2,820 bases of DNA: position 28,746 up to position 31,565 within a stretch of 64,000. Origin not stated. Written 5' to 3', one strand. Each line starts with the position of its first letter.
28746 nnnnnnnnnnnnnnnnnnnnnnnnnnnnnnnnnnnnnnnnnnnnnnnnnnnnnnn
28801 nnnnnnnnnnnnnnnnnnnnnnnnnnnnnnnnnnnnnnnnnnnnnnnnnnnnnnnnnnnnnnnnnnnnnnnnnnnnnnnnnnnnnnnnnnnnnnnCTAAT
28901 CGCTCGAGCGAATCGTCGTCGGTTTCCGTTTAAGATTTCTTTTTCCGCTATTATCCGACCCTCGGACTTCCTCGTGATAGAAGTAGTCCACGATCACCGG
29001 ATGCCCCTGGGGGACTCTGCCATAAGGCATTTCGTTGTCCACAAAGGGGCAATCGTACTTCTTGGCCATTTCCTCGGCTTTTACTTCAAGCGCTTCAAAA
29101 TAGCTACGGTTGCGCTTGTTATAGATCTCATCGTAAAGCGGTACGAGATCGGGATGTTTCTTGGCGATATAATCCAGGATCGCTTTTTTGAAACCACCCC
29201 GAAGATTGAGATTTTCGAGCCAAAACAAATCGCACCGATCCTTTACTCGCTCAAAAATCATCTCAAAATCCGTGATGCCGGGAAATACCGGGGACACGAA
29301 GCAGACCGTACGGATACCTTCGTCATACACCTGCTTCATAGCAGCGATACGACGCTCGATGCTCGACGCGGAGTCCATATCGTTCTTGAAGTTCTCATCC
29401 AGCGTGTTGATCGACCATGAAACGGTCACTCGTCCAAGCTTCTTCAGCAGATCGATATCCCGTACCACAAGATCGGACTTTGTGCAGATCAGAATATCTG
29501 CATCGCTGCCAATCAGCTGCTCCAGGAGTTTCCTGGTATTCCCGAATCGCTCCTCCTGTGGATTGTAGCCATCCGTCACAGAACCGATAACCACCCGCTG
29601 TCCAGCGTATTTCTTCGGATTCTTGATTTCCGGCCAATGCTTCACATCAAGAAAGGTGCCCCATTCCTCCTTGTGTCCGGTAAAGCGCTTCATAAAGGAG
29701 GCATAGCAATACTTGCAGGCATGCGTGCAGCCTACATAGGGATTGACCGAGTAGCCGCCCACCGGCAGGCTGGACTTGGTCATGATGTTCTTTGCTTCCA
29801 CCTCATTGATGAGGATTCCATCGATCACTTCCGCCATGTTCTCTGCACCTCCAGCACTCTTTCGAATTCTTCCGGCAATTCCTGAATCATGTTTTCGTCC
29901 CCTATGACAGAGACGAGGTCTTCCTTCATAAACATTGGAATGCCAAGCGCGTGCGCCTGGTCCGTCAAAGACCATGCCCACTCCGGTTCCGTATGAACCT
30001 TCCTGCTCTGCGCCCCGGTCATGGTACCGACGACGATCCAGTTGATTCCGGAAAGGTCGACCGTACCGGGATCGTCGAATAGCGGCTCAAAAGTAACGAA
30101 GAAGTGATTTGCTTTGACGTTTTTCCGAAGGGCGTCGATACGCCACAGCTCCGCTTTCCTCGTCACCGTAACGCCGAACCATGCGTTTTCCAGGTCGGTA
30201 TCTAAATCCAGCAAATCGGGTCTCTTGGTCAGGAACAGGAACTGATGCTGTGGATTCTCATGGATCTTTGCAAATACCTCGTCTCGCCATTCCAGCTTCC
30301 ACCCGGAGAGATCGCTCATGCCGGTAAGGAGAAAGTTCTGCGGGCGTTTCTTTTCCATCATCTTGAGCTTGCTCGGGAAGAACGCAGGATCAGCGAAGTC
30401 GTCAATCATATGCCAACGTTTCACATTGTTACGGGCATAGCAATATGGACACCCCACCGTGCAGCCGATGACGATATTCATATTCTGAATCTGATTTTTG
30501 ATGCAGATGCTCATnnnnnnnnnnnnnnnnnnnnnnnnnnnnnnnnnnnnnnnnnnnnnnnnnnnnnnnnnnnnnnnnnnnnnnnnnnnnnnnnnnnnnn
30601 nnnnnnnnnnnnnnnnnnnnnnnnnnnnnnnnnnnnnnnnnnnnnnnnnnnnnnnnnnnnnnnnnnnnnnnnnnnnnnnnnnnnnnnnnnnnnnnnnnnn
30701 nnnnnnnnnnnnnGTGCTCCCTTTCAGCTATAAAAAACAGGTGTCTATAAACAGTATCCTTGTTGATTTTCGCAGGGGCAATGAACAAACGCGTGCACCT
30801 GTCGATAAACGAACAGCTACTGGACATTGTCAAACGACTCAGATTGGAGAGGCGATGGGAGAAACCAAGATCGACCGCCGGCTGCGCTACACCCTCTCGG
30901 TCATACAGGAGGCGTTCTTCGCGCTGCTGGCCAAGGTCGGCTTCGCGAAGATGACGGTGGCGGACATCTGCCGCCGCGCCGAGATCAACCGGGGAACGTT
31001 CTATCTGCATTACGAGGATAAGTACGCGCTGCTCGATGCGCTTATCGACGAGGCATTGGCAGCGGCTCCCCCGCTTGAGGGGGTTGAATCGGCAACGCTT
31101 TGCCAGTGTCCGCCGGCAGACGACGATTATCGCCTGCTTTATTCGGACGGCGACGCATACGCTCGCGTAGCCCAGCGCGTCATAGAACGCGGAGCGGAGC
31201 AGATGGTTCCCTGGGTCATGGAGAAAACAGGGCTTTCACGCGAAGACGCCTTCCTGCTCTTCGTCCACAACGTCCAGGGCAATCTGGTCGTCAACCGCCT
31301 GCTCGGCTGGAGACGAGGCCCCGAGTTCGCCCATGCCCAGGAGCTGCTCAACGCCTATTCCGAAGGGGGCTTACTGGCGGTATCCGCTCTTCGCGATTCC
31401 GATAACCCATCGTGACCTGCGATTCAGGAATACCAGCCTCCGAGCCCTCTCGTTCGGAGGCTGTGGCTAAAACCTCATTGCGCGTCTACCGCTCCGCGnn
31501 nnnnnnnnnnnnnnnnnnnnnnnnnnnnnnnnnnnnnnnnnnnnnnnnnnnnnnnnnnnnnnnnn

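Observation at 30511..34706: Duplicated TetR-plus-sirtuin-5'-end module bracketing three tandem divergent sirtuin-like genes, one copy fused to a radical-SAM pair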

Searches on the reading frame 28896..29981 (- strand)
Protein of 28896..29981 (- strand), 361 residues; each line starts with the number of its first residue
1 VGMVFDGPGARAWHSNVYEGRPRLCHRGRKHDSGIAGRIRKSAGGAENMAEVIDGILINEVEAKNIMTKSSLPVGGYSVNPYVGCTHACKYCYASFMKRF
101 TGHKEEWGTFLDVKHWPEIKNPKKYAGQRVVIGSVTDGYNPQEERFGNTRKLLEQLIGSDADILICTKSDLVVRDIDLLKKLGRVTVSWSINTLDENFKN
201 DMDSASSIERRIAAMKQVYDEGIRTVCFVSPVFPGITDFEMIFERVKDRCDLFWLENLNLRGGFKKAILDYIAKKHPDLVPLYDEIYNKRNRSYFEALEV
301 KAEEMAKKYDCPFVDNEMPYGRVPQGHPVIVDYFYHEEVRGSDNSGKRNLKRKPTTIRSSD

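Call 4: search_protein_families(library=pfam, proteins=[window:28896-29981:-], max_evalue=0.1)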
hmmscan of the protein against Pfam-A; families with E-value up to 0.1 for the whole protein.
window:28896-29981:- (361 aa): 3 families
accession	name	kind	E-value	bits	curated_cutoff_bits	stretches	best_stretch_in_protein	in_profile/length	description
PF04055.27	Radical_SAM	-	5e-18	66.3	29.5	1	79-240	1-158/166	Radical SAM superfamily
PF07505.17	DUF5131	-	0.033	14.1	28.9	1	78-138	10-81/243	Protein of unknown function (DUF5131)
PF13353.11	Fer4_12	-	0.099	13.4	22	0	84-104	14-34/137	4Fe-4S single cluster domain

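Call 5: search_protein_families(library=ncbifam, proteins=[window:28896-29981:-], max_evalue=0.1)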
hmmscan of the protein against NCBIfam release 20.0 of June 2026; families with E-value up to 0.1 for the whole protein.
window:28896-29981:- (361 aa): 9 families
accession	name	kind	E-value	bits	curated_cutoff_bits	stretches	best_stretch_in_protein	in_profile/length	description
TIGR04470.1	rSAM_mob_pairB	equivalog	9.4e-180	596.2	410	1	58-342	1-285/285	radical SAM mobile pair protein B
NF033668.1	rSAM_PA0069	hypoth_equivalog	2.4e-37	128.7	360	1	60-247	40-242/348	PA0069 family radical SAM protein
NF038135.1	rSAM_Rv2578c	equivalog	8e-31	107.2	430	1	53-309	35-314/317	Rv2578c family radical SAM protein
NF038136.1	rSAM_Rv_intein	exception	3.2e-25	89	700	2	123-289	373-548/574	intein-containing Rv2578c family radical SAM protein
TIGR04070.1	photo_TT_lyase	equivalog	0.0017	17.3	400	0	179-234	181-235/338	spore photoproduct lyase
TIGR00433.2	bioB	equivalog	0.0058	15.9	225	1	84-227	50-188/307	biotin synthase BioB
TIGR04403.1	rSAM_skfB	equivalog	0.018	13.9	300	1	68-223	98-241/402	sporulation killing factor system radical SAM maturase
TIGR03886.1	lyase_spl_fam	equivalog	0.081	12.1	437.55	0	84-100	85-101/346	spore photoproduct lyase family protein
TIGR01211.1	ELP3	subfamily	0.099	11.1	350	0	163-245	195-277/522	tRNA uridine(34) 5-carboxymethylaminomethyl modification radical SAM/GNAT enzyme Elp3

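Call 7: search_protein_families(library=padloc, proteins=[window:28896-29981:-], max_evalue=0.1)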
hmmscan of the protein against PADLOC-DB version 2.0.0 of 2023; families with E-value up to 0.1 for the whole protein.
window:28896-29981:- (361 aa): 2 families
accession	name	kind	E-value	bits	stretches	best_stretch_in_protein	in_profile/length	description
PDLC04639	PDC-M41B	-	0.0023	15.4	1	68-137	2-78/241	-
PDLC04569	PDC-M30B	-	0.011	13.3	1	67-126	1-66/241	-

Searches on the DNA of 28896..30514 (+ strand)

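Call 25: search_dna_similar(query=window:28896-30514:+, collection=plasmids, mode=distant, max_rows=15)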
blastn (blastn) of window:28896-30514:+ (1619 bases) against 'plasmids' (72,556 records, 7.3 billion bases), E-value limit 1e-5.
Records with a match: 27; places in all: 27; records where one place covers at least 80% of the query: 3.
Best place of each record, by identity: 80-90% 2; 60-80% 25.
By first word of the organism name: Bacteroides 15; Parabacteroides 7; Phocaeicola 2; [Eubacterium] 1; Lachnospira 1; Selenomonas 1.
By predicted mobility (MOB-suite, as given by PLSDB): non-mobilizable 26; mobilizable 1.
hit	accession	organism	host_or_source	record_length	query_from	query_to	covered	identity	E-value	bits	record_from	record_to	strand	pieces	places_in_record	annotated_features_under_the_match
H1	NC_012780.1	[Eubacterium] eligens ATCC 27750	-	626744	39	1619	98%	87.8%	0e+0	1982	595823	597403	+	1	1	radical SAM mobile pair protein B | radical SAM mobile pair protein A | radical SAM mobile pair system MarR family transcriptional regulator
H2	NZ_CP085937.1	Lachnospira eligens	-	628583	39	1619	98%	87.8%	0e+0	1982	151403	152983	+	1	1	radical SAM mobile pair protein B | radical SAM mobile pair protein A | radical SAM mobile pair system MarR family transcriptional regulator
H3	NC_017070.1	Selenomonas ruminantium subsp. lactilytica TAM6421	-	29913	40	1619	98%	69.9%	0e+0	704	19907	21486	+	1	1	radical SAM mobile pair protein B | radical SAM mobile pair protein A | radical SAM mobile pair system MarR family transcriptional regulator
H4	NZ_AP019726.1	Bacteroides uniformis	Homo sapiens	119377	221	1222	62%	66.6%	2e-69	272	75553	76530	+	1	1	radical SAM mobile pair protein B | radical SAM mobile pair protein A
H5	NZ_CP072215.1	Bacteroides xylanisolvens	Homo sapiens,cultured bacterial ...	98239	221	1222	62%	66.6%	2e-69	272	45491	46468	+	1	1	radical SAM mobile pair protein B | radical SAM mobile pair protein A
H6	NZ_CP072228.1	Bacteroides eggerthii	Homo sapiens,cultured bacterial ...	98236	221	1222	62%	66.6%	2e-69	272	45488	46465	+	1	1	radical SAM mobile pair protein B | radical SAM mobile pair protein A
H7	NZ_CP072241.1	Bacteroides uniformis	Homo sapiens,cultured bacterial ...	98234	221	1222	62%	66.6%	2e-69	272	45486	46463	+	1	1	radical SAM mobile pair protein B | radical SAM mobile pair protein A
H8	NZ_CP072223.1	Bacteroides uniformis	Homo sapiens,cultured bacterial ...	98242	221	1222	62%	66.6%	2e-69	272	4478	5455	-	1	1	radical SAM mobile pair protein B | radical SAM mobile pair protein A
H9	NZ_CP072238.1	Bacteroides uniformis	Homo sapiens,cultured bacterial ...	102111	221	1222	62%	66.6%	2e-69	272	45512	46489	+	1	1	radical SAM mobile pair protein B | radical SAM mobile pair protein A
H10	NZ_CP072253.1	Bacteroides cellulosilyticus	Homo sapiens,cultured bacterial ...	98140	221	1222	62%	66.6%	2e-69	272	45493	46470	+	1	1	radical SAM mobile pair protein B | radical SAM mobile pair protein A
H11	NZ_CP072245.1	Bacteroides ovatus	Homo sapiens,cultured bacterial ...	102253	221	1222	62%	66.6%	2e-69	272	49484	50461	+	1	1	radical SAM mobile pair protein B | radical SAM mobile pair protein A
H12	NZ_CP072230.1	Parabacteroides merdae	Homo sapiens,cultured bacterial ...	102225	221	1222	62%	66.6%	2e-69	272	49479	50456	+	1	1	radical SAM mobile pair protein B | radical SAM mobile pair protein A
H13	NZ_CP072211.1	Parabacteroides distasonis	Homo sapiens,cultured bacterial ...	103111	221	1222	62%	66.6%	2e-69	272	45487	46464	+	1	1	radical SAM mobile pair protein B | radical SAM mobile pair protein A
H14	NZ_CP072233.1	Parabacteroides distasonis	Homo sapiens,cultured bacterial ...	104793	221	1222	62%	66.6%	2e-69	272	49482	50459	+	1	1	radical SAM mobile pair protein B | radical SAM mobile pair protein A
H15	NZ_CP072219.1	Bacteroides xylanisolvens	Homo sapiens,cultured bacterial ...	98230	221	1222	62%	66.6%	2e-69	272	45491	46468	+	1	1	radical SAM mobile pair protein B | radical SAM mobile pair protein A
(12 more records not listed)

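Call 26: get_annotated_region(hit=H1, flank=4000)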
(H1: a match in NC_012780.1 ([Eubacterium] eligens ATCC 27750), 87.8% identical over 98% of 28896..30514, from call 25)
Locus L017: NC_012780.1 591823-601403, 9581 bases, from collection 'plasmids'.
description: [Eubacterium] eligens ATCC 27750 plasmid unnamed, complete sequence
organism: [Eubacterium] eligens ATCC 27750 (NCBI taxid 515620)
taxonomy: Bacteria; Bacillota; Clostridia; Lachnospirales; Lachnospiraceae; Lachnospira; Lachnospira eligens; [Eubacterium] eligens ATCC 27750
host: -; source: -; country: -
typing (MOB-suite, as given by PLSDB): non-mobilizable; replicon rep_cluster_238
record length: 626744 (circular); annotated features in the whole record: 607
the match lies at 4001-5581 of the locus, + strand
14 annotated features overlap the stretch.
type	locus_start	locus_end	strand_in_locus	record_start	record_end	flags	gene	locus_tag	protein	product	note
CDS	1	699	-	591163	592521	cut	-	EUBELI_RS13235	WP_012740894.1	SLC13 family permease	GO:0055085 - transmembrane transport [Evidence IEA]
CDS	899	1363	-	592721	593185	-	-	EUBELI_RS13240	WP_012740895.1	YhcH/YjgK/YiaL family protein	-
CDS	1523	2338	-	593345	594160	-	iolB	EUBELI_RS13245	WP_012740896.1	5-deoxy-glucuronate isomerase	GO:0019310 - inositol catabolic process [Evidence IEA]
CDS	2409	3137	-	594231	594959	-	-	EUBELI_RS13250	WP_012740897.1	tRNA 2-thiocytidine(32) synthetase TtcA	-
CDS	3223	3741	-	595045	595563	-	-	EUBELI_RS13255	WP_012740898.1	hypothetical protein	-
CDS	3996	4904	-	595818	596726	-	-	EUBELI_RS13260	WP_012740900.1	radical SAM mobile pair protein B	-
CDS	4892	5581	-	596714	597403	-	-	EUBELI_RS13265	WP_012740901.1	radical SAM mobile pair protein A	-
CDS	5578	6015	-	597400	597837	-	-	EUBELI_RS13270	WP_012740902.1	radical SAM mobile pair system MarR family transcriptional regulator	-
CDS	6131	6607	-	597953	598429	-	-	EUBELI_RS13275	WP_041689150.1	pyridoxamine 5'-phosphate oxidase family protein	-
CDS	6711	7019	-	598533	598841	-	-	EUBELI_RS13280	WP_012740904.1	hypothetical protein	-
CDS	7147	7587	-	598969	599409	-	-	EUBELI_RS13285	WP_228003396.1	XRE family transcriptional regulator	-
CDS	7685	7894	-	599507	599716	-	-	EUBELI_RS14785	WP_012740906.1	NUDIX hydrolase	-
CDS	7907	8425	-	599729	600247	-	-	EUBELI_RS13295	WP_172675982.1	O-acetyl-ADP-ribose deacetylase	-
CDS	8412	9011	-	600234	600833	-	-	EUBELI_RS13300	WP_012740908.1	hypothetical protein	-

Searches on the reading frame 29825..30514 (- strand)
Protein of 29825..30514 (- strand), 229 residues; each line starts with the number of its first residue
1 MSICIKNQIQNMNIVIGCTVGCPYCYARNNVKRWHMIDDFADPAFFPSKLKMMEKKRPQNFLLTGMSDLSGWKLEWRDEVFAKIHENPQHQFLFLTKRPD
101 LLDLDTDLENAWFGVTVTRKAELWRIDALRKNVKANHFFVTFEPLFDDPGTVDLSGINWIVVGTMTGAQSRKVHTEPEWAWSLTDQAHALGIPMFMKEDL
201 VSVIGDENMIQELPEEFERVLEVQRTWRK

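Call 4: search_protein_families(library=pfam, proteins=[window:29825-30514:-], max_evalue=0.1)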
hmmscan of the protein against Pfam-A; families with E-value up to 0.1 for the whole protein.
window:29825-30514:- (229 aa): 2 families
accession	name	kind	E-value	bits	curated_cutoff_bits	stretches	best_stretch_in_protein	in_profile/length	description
PF07505.17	DUF5131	-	3.9e-32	112.1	28.9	1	10-198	9-214/243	Protein of unknown function (DUF5131)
PF04055.27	Radical_SAM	-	0.018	15.6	29.5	1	12-72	1-60/166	Radical SAM superfamily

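Call 5: search_protein_families(library=ncbifam, proteins=[window:29825-30514:-], max_evalue=0.1)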
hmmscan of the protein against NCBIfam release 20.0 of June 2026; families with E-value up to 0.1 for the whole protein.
window:29825-30514:- (229 aa): 2 families
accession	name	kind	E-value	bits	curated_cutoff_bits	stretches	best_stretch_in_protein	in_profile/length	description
TIGR04471.1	rSAM_mob_pairA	equivalog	1.9e-123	410.1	355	1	3-222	1-220/220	radical SAM mobile pair protein A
NF033668.1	rSAM_PA0069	hypoth_equivalog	0.0066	15.5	360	1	11-32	60-81/348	PA0069 family radical SAM protein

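Call 7: search_protein_families(library=padloc, proteins=[window:29825-30514:-], max_evalue=0.1)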
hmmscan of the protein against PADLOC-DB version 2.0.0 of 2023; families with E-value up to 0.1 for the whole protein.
window:29825-30514:- (229 aa): 2 families
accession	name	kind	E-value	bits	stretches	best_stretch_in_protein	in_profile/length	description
PDLC04639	PDC-M41B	-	2.4e-30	103.7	1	12-197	13-210/241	-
PDLC04569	PDC-M30B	-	3.3e-30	103.4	1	13-197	14-210/241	-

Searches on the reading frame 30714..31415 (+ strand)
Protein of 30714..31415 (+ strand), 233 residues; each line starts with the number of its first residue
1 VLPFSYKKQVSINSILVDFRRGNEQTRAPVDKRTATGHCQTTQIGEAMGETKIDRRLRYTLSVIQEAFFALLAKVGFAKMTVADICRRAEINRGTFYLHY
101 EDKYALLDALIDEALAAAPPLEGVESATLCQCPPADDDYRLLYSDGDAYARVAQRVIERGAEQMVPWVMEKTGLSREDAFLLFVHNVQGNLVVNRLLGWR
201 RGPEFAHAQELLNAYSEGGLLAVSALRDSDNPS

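Call 4: search_protein_families(library=pfam, proteins=[window:30714-31415:+], max_evalue=0.1)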
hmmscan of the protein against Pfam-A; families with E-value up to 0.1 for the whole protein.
window:30714-31415:+ (233 aa): 3 families
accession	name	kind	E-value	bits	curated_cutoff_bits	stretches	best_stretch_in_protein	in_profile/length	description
PF00440.29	TetR_N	-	8.4e-11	41.9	24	1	69-110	6-47/47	Bacterial regulatory proteins, tetR family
PF13022.12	HTH_Tnp_1_2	-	0.013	16.1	27.9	1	61-102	8-49/122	Helix-turn-helix of insertion element transposase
PF19776.5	DUF6262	-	0.017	15.7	29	0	78-106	32-60/110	Family of unknown function (DUF6262)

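Call 5: search_protein_families(library=ncbifam, proteins=[window:30714-31415:+], max_evalue=0.1)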
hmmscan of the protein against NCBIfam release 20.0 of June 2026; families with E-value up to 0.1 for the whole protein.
window:30714-31415:+ (233 aa): 17 families
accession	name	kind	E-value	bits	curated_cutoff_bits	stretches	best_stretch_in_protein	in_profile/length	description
TIGR02366.1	DHAK_reg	equivalog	1e-10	41.9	129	1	62-115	6-59/176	dihydroxyacetone kinase transcriptional activator DhaS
NF041196.1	ScbR_bind_reg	equivalog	1.3e-07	32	150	1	59-117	6-64/191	ScbR family autoregulator-binding transcription factor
NF010319.1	PRK13756.1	equivalog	2.6e-05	24.1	265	1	62-116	6-59/199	tetracycline resistance transcriptional repressor TetR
NF007430.0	PRK09975.1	equivalog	3.3e-05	23.1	274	1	63-111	16-63/220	acrEF/envCD operon transcriptional regulator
NF053878.1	FATransRegFadRBac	equivalog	7e-05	22.7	200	1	64-116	8-60/190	fatty acid metabolism transcriptional regulator FadR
NF008402.0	PRK11202.1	equivalog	0.00013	21.7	151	1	60-114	13-67/211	HTH-type transcriptional repressor FabR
TIGR03968.1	mycofact_TetR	equivalog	0.00037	20.2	224.9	1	56-107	6-57/190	mycofactocin system transcriptional regulator MftR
NF051852.1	efflux_TF_MtrR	exception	0.00049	20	280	1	72-114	23-65/205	multidrug efflux system transcriptional repressor MtrR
NF007949.0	PRK10668.1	equivalog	0.0005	19.6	271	1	59-112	11-64/216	multidrug efflux transporter transcriptional repressor AcrR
NF051457.1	acryl_TF_AcuR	equivalog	0.003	16.9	247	1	65-113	23-71/204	acrylate utilization transcriptional regulator AcuR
NF050111.1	TransRegSACE7040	equivalog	0.0041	17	250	1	68-111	10-53/186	SACE_7040 family transcriptional regulator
NF053516.1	TranRepPrsAVib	equivalog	0.0076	16.1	300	1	63-116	10-63/208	TetR family transcriptional repressor PsrA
NF001978.0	PRK00767.1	equivalog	0.013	15.3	118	1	66-115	16-65/197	transcriptional regulator BetI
TIGR03384.1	betaine_BetI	equivalog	0.017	14.8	201.3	1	65-115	14-64/189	choline-binding transcriptional repressor BetI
NF037937.1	septum_RefZ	equivalog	0.023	14.6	180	1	64-111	4-51/195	forespore capture DNA-binding protein RefZ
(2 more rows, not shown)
